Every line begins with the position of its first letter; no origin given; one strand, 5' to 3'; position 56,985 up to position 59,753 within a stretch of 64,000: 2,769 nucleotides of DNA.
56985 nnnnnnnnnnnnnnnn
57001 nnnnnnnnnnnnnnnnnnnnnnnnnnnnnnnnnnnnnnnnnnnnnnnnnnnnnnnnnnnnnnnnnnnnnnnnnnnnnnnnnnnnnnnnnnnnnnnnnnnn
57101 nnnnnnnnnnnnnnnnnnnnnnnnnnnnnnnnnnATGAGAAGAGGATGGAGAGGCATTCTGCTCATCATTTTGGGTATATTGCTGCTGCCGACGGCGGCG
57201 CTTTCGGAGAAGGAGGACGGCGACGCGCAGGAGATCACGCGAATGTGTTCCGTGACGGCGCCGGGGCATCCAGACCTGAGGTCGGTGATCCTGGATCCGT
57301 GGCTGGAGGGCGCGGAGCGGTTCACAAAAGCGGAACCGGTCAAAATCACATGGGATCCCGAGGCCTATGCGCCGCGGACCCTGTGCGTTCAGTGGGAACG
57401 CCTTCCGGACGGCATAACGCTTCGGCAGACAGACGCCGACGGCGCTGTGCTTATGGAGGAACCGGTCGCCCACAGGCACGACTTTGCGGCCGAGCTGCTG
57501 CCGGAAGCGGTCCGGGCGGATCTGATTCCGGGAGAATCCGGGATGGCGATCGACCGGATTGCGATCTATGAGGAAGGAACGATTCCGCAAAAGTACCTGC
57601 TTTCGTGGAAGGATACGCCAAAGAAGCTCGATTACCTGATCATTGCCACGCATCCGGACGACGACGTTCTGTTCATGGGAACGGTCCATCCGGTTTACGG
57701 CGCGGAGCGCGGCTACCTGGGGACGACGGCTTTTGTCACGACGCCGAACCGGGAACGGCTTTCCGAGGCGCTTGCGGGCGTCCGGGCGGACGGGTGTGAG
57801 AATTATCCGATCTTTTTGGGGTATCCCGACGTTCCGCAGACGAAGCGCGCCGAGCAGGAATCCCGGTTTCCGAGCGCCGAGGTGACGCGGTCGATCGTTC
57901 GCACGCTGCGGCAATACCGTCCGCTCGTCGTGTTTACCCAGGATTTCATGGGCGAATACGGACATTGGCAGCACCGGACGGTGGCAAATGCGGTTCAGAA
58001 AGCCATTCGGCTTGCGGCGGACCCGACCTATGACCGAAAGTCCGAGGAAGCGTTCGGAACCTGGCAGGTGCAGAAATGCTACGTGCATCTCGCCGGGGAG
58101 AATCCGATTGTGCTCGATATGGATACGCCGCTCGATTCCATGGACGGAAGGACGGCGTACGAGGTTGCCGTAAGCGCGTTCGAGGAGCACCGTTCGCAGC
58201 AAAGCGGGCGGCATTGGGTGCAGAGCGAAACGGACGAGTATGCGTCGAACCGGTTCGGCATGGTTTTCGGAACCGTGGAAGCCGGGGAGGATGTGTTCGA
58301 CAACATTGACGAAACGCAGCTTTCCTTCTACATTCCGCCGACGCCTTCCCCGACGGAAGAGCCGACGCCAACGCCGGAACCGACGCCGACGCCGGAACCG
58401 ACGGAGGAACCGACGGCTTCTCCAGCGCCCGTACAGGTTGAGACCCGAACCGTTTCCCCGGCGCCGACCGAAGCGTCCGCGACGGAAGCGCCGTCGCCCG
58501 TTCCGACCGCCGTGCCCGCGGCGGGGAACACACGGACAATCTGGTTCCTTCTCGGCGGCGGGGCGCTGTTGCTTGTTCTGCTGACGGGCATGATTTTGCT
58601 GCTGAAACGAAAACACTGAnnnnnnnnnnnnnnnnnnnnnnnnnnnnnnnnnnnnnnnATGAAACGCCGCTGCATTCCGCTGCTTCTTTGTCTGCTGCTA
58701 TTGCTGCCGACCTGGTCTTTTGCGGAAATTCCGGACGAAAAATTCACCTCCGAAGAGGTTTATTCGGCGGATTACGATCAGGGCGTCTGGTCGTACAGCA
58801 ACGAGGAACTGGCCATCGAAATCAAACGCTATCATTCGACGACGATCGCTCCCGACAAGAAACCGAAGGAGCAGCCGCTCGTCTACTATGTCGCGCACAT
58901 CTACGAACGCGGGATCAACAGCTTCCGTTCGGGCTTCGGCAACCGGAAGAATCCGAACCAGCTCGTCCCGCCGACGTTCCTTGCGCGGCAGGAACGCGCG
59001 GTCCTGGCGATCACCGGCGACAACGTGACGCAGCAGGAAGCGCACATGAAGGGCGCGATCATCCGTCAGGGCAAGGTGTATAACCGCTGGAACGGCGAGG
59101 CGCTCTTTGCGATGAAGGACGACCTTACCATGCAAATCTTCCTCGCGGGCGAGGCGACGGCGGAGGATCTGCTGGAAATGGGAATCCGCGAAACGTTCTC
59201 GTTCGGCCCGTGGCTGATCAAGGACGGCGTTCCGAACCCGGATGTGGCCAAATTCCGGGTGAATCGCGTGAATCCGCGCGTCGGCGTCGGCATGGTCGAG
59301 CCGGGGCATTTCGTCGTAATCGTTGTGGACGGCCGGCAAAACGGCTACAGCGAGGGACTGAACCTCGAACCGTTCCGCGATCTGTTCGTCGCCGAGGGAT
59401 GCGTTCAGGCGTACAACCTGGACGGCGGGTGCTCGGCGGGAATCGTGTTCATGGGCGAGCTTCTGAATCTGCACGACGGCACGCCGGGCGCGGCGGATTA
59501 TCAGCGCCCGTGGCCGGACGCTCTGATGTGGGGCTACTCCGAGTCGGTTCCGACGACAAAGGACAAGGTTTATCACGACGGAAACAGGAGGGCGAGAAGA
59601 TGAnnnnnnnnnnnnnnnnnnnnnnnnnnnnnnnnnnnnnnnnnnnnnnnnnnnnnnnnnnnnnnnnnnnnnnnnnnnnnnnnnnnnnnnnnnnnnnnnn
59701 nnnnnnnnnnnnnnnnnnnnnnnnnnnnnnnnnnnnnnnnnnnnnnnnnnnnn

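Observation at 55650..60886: Operon of three surface-tethered LmbE/PIG-L paralogs plus a NAGPA-like phosphodiester glycosidase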

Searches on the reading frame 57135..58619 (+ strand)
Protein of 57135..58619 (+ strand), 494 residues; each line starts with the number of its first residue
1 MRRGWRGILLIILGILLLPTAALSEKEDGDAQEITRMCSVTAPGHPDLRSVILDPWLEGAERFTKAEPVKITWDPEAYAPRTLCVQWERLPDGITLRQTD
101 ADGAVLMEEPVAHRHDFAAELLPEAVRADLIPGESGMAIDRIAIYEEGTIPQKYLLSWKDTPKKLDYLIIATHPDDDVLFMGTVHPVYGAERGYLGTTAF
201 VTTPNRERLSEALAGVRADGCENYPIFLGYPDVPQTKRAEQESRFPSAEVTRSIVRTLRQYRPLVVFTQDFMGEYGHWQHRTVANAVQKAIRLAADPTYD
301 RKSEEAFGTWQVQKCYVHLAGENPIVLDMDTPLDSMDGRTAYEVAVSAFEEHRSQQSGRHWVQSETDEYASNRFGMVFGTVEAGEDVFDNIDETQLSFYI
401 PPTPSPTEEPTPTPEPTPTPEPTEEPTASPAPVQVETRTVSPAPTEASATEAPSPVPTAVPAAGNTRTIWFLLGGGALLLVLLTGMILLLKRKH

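Call 3: search_protein_families(library=pfam, proteins=[window:57135-58619:+], max_evalue=0.01)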
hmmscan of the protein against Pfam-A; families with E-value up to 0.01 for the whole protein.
window:57135-58619:+ (494 aa): 1 family
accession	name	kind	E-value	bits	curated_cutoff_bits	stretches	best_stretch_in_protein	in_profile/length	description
PF02585.22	PIG-L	-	2.7e-10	41.3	28.2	1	168-291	1-129/129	GlcNAc-PI de-N-acetylase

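Call 4: search_protein_families(library=ncbifam, proteins=[window:57135-58619:+], max_evalue=0.01)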
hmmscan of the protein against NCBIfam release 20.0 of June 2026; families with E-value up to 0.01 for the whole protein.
window:57135-58619:+ (494 aa): 3 families
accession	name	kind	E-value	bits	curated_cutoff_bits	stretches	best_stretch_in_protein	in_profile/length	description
TIGR03446.1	mycothiol_Mca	equivalog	2.7e-10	40.3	277.15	1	245-373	104-229/283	mycothiol conjugate amidase Mca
TIGR03445.1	mycothiol_MshB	equivalog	8e-08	32.5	224.35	1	245-322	103-177/284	N-acetyl-1-D-myo-inositol-2-amino-2-deoxy-alpha-D-glucopyranoside deacetylase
TIGR04001.1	thiol_BshB1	equivalog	5.1e-05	23.1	182.5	1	164-319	1-148/226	bacillithiol biosynthesis deacetylase BshB1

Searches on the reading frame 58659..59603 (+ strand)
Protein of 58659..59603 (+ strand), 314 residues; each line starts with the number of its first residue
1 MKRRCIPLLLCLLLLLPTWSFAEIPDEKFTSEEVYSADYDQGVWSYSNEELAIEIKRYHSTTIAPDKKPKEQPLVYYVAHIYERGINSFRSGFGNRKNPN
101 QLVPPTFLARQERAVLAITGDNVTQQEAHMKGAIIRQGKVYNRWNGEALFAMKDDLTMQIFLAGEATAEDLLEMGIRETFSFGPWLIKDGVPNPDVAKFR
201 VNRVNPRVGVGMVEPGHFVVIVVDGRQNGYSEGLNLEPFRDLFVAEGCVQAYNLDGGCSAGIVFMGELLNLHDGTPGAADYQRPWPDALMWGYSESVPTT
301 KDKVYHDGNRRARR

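Call 3: search_protein_families(library=pfam, proteins=[window:58659-59603:+], max_evalue=0.01)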
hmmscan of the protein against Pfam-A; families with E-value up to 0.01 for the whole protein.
window:58659-59603:+ (314 aa): 1 family
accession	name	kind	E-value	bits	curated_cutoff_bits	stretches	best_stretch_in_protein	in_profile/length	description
PF09992.14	NAGPA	-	2.7e-28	99.7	25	1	113-289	2-166/169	Phosphodiester glycosidase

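Call 4: search_protein_families(library=ncbifam, proteins=[window:58659-59603:+], max_evalue=0.01)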
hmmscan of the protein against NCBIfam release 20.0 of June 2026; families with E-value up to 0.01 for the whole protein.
window:58659-59603:+ (314 aa): 0 families

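Call 44: search_solved_structures(query=window:58659-59603:+, max_evalue=1, show_alignments=3)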
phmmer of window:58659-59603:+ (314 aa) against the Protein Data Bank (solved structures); distinct sequences matched with E-value up to 1: 8.
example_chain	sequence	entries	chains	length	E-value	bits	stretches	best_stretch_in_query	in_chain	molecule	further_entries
3ohg_A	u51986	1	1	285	1.3e-06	30.9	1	116-264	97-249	Uncharacterized protein from DUF2233 family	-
6u11_A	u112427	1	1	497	5.5e-05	25.6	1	201-271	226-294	EGF-like domain-containing protein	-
6pku_A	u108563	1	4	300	0.00031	23.1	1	198-269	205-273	N-acetylglucosamine-1-phosphodiester alpha-N-acetylglucosaminidase (NAGPA)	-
6pky_A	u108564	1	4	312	0.00035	22.9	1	198-269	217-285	N-acetylglucosamine-1-phosphodiester alpha-N-acetylglucosaminidase (NAGPA)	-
6ozd_A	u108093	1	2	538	0.0018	20.5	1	205-270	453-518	Putative exported protein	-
6pki_A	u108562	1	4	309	0.01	18.1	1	196-270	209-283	N-acetylglucosamine-1-phosphodiester alpha-N-acetylglucosaminidase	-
6pkg_A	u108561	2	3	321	0.013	17.8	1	197-270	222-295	N-acetylglucosamine-1-phosphodiester alpha-N-acetylglucosaminidase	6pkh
5h3k_A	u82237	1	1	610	0.092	15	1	207-271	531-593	Slr0280 protein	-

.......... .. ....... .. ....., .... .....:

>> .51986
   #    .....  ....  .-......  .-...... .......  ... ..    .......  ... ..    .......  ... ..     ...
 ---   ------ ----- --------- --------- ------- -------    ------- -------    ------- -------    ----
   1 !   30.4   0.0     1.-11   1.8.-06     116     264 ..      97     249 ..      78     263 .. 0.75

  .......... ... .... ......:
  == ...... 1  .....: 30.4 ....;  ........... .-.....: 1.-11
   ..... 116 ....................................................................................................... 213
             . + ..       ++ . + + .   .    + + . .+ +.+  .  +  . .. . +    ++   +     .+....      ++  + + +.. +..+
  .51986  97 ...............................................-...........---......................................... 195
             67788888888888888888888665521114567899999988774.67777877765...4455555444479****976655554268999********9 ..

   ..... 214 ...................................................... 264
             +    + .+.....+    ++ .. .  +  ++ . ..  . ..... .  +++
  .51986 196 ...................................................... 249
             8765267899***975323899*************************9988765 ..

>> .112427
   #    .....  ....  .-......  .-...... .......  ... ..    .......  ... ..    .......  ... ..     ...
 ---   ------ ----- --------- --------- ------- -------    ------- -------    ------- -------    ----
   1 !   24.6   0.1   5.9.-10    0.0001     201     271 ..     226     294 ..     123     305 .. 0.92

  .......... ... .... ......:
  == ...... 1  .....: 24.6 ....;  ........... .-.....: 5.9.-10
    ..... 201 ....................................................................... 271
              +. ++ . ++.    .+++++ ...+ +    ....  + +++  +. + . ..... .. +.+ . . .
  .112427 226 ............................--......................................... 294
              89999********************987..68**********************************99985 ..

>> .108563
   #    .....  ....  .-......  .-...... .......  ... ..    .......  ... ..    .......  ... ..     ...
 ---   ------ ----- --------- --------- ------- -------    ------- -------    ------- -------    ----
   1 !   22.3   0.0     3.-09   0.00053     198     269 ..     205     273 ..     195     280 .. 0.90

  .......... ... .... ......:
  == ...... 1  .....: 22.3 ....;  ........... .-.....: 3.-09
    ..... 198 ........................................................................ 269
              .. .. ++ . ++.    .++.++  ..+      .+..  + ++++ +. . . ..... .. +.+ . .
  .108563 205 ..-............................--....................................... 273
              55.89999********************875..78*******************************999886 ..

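Call 60: find_homologous_proteins(query=window:58659-59603:+, max_evalue=0.00001)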
Query window:58659-59603:+ (314 aa): 265 proteins with E <= 0.00001 among 1220 candidates; the best 120 are listed.
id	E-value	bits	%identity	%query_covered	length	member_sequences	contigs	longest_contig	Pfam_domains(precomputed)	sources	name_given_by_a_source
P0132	3.5e-214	728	99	100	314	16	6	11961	PF09992.15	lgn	-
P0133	3.0e-185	633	87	100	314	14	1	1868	PF09992.15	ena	-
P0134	1.1e-126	440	65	93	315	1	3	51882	PF09992.15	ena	-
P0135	3.8e-126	439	61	93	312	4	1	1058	PF09992.15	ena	-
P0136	6.8e-119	415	61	100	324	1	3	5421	PF09992.15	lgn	-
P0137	5.5e-115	402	59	92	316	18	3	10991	PF09992.15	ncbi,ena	-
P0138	9.9e-115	401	60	93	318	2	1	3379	PF09992.15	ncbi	-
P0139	1.0e-105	371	59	93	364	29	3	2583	PF09992.15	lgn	-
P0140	1.4e-103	364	58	91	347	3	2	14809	PF09992.15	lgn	-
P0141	2.1e-103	364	60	91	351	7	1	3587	PF09992.15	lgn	-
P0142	2.1e-103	364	57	91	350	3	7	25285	PF09992.15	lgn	-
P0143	6.4e-103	362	59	91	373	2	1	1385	PF09992.15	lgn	-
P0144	1.1e-101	358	58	90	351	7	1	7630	PF09992.15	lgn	-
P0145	1.2e-101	358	57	92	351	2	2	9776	PF09992.15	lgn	-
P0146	3.1e-101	357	57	92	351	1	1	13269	PF09992.15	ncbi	-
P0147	1.4e-98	348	57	86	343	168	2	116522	PF09992.15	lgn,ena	-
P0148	3.7e-73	264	47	91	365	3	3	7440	PF09992.15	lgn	-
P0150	4.4e-69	251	63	56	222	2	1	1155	PF09992.15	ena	-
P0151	1.1e-67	246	46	88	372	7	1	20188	PF09992.15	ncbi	ncbi:MAG: phosphodiester glycosidase family protein [Eubacteriales bacterium]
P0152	3.3e-67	245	48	88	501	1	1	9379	PF09992.15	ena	-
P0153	2.4e-66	242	46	90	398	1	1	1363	PF09992.15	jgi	-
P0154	7.8e-66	240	46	88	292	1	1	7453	PF09992.15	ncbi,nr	ncbi:MAG: phosphodiester glycosidase family protein, partial [Clostridia bacterium]|nr:phosphodieste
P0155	1.1e-65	240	46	88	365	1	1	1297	PF09992.15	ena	-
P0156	1.9e-65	239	46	89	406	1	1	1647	PF09992.15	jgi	-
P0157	3.5e-64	235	44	89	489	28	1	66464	PF09992.15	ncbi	-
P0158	7.2e-64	234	45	87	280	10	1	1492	PF09992.15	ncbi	-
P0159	1.9e-63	233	46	81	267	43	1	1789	PF09992.15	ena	-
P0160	2.1e-63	232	45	88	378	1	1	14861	PF09992.15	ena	-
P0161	1.1e-62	230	46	86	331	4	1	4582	PF09992.15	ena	-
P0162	1.2e-62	230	45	86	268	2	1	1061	PF09992.15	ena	-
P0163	1.6e-62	230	46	85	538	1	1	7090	PF09992.15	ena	-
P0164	1.8e-62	229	43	88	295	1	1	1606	PF09992.15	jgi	jgi:hypothetical protein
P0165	1.8e-62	229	59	59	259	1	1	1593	PF09992.15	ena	-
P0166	2.9e-62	229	44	88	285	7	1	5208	PF09992.15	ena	-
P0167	5.4e-62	228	46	86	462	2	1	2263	PF09992.15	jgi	-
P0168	7.8e-62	227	44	89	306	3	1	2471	PF09992.15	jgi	jgi:hypothetical protein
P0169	1.5e-61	226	45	86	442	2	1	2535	PF09992.15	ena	-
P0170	4.1e-61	225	43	86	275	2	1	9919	PF09992.15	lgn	-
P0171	2.6e-60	222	48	75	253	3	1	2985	PF09992.15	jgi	jgi:exopolysaccharide biosynthesis protein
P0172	5.8e-60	221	45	86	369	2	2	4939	PF09992.15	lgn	-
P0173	7.3e-60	221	43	88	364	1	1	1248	PF09992.15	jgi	jgi:hypothetical protein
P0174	6.9e-59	218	44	86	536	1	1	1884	PF09992.15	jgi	jgi:hypothetical protein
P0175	9.9e-59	217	44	86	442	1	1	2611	PF09992.15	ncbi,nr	ncbi:MAG: phosphodiester glycosidase family protein, partial [Eubacteriales bacterium]|nr:phosphodie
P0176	2.5e-58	216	44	86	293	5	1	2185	PF09992.15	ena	-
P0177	1.2e-57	213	44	89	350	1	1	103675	PF09992.15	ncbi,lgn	-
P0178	4.7e-57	212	42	87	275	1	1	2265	PF09992.15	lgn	-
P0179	3.5e-55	205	42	89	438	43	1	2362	PF09992.15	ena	-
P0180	1.2e-54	204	41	90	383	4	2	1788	PF09992.15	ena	-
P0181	4.2e-54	202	43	73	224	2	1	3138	PF09992.15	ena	-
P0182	6.0e-54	201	45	77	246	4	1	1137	PF09992.15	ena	-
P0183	4.0e-53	199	49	67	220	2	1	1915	PF09992.15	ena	-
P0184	2.0e-52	196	40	92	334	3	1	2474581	PF09992.15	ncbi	-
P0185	1.3e-50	190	41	86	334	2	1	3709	PF09992.15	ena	-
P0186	3.7e-49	186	45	70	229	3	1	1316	PF09992.15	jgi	jgi:exopolysaccharide biosynthesis protein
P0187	3.0e-48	183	40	86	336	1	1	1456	PF09992.15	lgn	-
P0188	2.6e-47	179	40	84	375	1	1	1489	PF09992.15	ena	-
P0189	7.1e-47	178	38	90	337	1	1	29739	PF09992.15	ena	-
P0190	8.6e-47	178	38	86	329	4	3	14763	PF09992.15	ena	-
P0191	1.7e-46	177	47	64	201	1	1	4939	PF09992.15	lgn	-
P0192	2.1e-46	177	39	87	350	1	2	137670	PF09992.15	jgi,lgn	jgi:exopolysaccharide biosynthesis protein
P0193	2.1e-46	177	38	84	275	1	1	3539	PF09992.15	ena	-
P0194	3.5e-46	176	39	87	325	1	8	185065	PF09992.15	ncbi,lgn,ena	-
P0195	2.4e-45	173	39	81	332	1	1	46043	PF09992.15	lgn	-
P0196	3.5e-45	172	38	88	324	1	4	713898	PF09992.15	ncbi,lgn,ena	-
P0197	1.6e-44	170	47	60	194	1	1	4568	PF09992.15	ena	-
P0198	4.5e-44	169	40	86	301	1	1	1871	PF09992.15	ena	-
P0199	8.8e-44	168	40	83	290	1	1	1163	PF09992.15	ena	-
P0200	4.8e-43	165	39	82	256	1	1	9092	PF09992.15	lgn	-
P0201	1.2e-42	164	37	88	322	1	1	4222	PF09992.15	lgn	-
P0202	3.9e-42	162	37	85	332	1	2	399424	PF09992.15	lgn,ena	-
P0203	4.8e-42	162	37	84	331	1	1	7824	PF09992.15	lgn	-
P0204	5.0e-42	162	53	50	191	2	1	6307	PF09992.15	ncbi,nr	ncbi:MAG: phosphodiester glycosidase family protein, partial [Clostridia bacterium]|nr:phosphodieste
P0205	1.6e-41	161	36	85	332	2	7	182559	PF09992.15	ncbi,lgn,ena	-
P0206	1.6e-41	160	38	82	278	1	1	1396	PF09992.15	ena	-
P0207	3.7e-41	159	44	63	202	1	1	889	PF09992.15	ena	-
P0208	5.2e-41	159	37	85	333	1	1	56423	PF09992.15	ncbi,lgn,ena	-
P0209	5.5e-41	159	39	82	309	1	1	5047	PF09992.15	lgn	-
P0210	2.4e-40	157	35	99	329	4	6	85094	PF09992.15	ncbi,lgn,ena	-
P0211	3.8e-40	156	39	85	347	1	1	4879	PF09992.15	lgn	-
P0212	4.5e-39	152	37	95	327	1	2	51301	PF09992.15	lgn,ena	-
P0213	2.4e-38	150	46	57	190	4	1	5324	PF09992.15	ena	-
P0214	2.2e-37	147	51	47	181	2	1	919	PF09992.15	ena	-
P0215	2.7e-36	143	37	77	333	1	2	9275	PF09992.15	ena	-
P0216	7.0e-36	142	39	73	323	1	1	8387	PF09992.15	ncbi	-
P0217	1.1e-35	141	44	61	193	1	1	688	PF09992.15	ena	-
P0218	1.9e-35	141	40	72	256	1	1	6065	PF09992.15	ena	-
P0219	1.4e-34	138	34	84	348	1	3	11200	PF09992.15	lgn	-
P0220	4.5e-34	136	36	78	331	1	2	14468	PF09992.15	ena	-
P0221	5.3e-34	136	37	78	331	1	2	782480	PF09992.15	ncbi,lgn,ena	-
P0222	1.8e-33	134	36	94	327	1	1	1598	PF09992.15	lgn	-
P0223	2.1e-33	134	46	50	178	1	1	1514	PF09992.15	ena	-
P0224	7.5e-33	132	43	60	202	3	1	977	PF09992.15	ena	-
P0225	1.1e-32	131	33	73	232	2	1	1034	PF09992.15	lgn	-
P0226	1.7e-32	131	33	74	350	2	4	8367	PF09992.15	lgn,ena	-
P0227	3.7e-32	130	36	72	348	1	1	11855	PF09992.15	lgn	-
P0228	4.7e-32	129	36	72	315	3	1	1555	PF09992.15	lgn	-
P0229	5.6e-32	129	33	73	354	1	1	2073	PF09992.15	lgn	-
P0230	5.8e-32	129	35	81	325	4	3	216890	PF09992.15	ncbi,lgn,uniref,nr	ncbi:phosphodiester glycosidase family protein [Paenibacillus macquariensis]|uniref:Exopolysaccharid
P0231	9.2e-32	128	33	74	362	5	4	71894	PF09992.15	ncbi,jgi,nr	ncbi:MAG TPA: phosphodiester glycosidase family protein [Eubacteriales bacterium]|nr:phosphodiester 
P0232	1.2e-31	128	33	74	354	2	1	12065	PF09992.15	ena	-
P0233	1.3e-31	128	33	79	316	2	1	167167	PF09992.15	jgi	jgi:exopolysaccharide biosynthesis protein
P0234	1.8e-31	127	33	74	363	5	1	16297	PF09992.15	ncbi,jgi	jgi:exopolysaccharide biosynthesis protein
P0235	2.8e-31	127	38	74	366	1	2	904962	PF09992.15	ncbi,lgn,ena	-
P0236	4.2e-31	126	33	74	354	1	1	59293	PF09992.15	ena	-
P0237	5.5e-31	126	35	81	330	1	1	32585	PF09992.15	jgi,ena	-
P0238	6.1e-31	126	35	72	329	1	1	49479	PF09992.15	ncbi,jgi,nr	ncbi:MAG: phosphodiester glycosidase family protein [Herbinix sp.]|jgi:exopolysaccharide biosynthesi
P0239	7.2e-31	125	35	72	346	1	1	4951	PF09992.15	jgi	jgi:exopolysaccharide biosynthesis protein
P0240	3.7e-30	123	32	87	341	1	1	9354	PF09992.15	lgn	-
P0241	4.0e-30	123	41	57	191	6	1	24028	PF09992.15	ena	-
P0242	5.1e-30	123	32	75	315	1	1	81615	PF09992.15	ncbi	-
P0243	8.4e-30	122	35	81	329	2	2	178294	PF09992.15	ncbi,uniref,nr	ncbi:hypothetical protein CLHOM_10130 [Clostridium homopropionicum DSM 5847]|uniref:Phosphodiester g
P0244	8.5e-30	122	35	86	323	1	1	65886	PF09992.15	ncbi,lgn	ncbi:hypothetical protein D3C76_41130 [compost metagenome]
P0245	9.7e-30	122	34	81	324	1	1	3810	PF09992.15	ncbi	ncbi:hypothetical protein D3C78_616140 [compost metagenome]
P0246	1.2e-29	121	31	74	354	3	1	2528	PF09992.15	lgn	-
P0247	1.4e-29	121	31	92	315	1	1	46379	PF09992.15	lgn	-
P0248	2.1e-29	121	33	81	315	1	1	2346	PF09992.15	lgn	-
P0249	3.4e-29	120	33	65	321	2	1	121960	PF09992.15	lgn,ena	-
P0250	3.7e-29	120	34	81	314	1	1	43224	PF09992.15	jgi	-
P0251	6.8e-29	119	31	88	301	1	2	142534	PF09992.15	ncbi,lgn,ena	-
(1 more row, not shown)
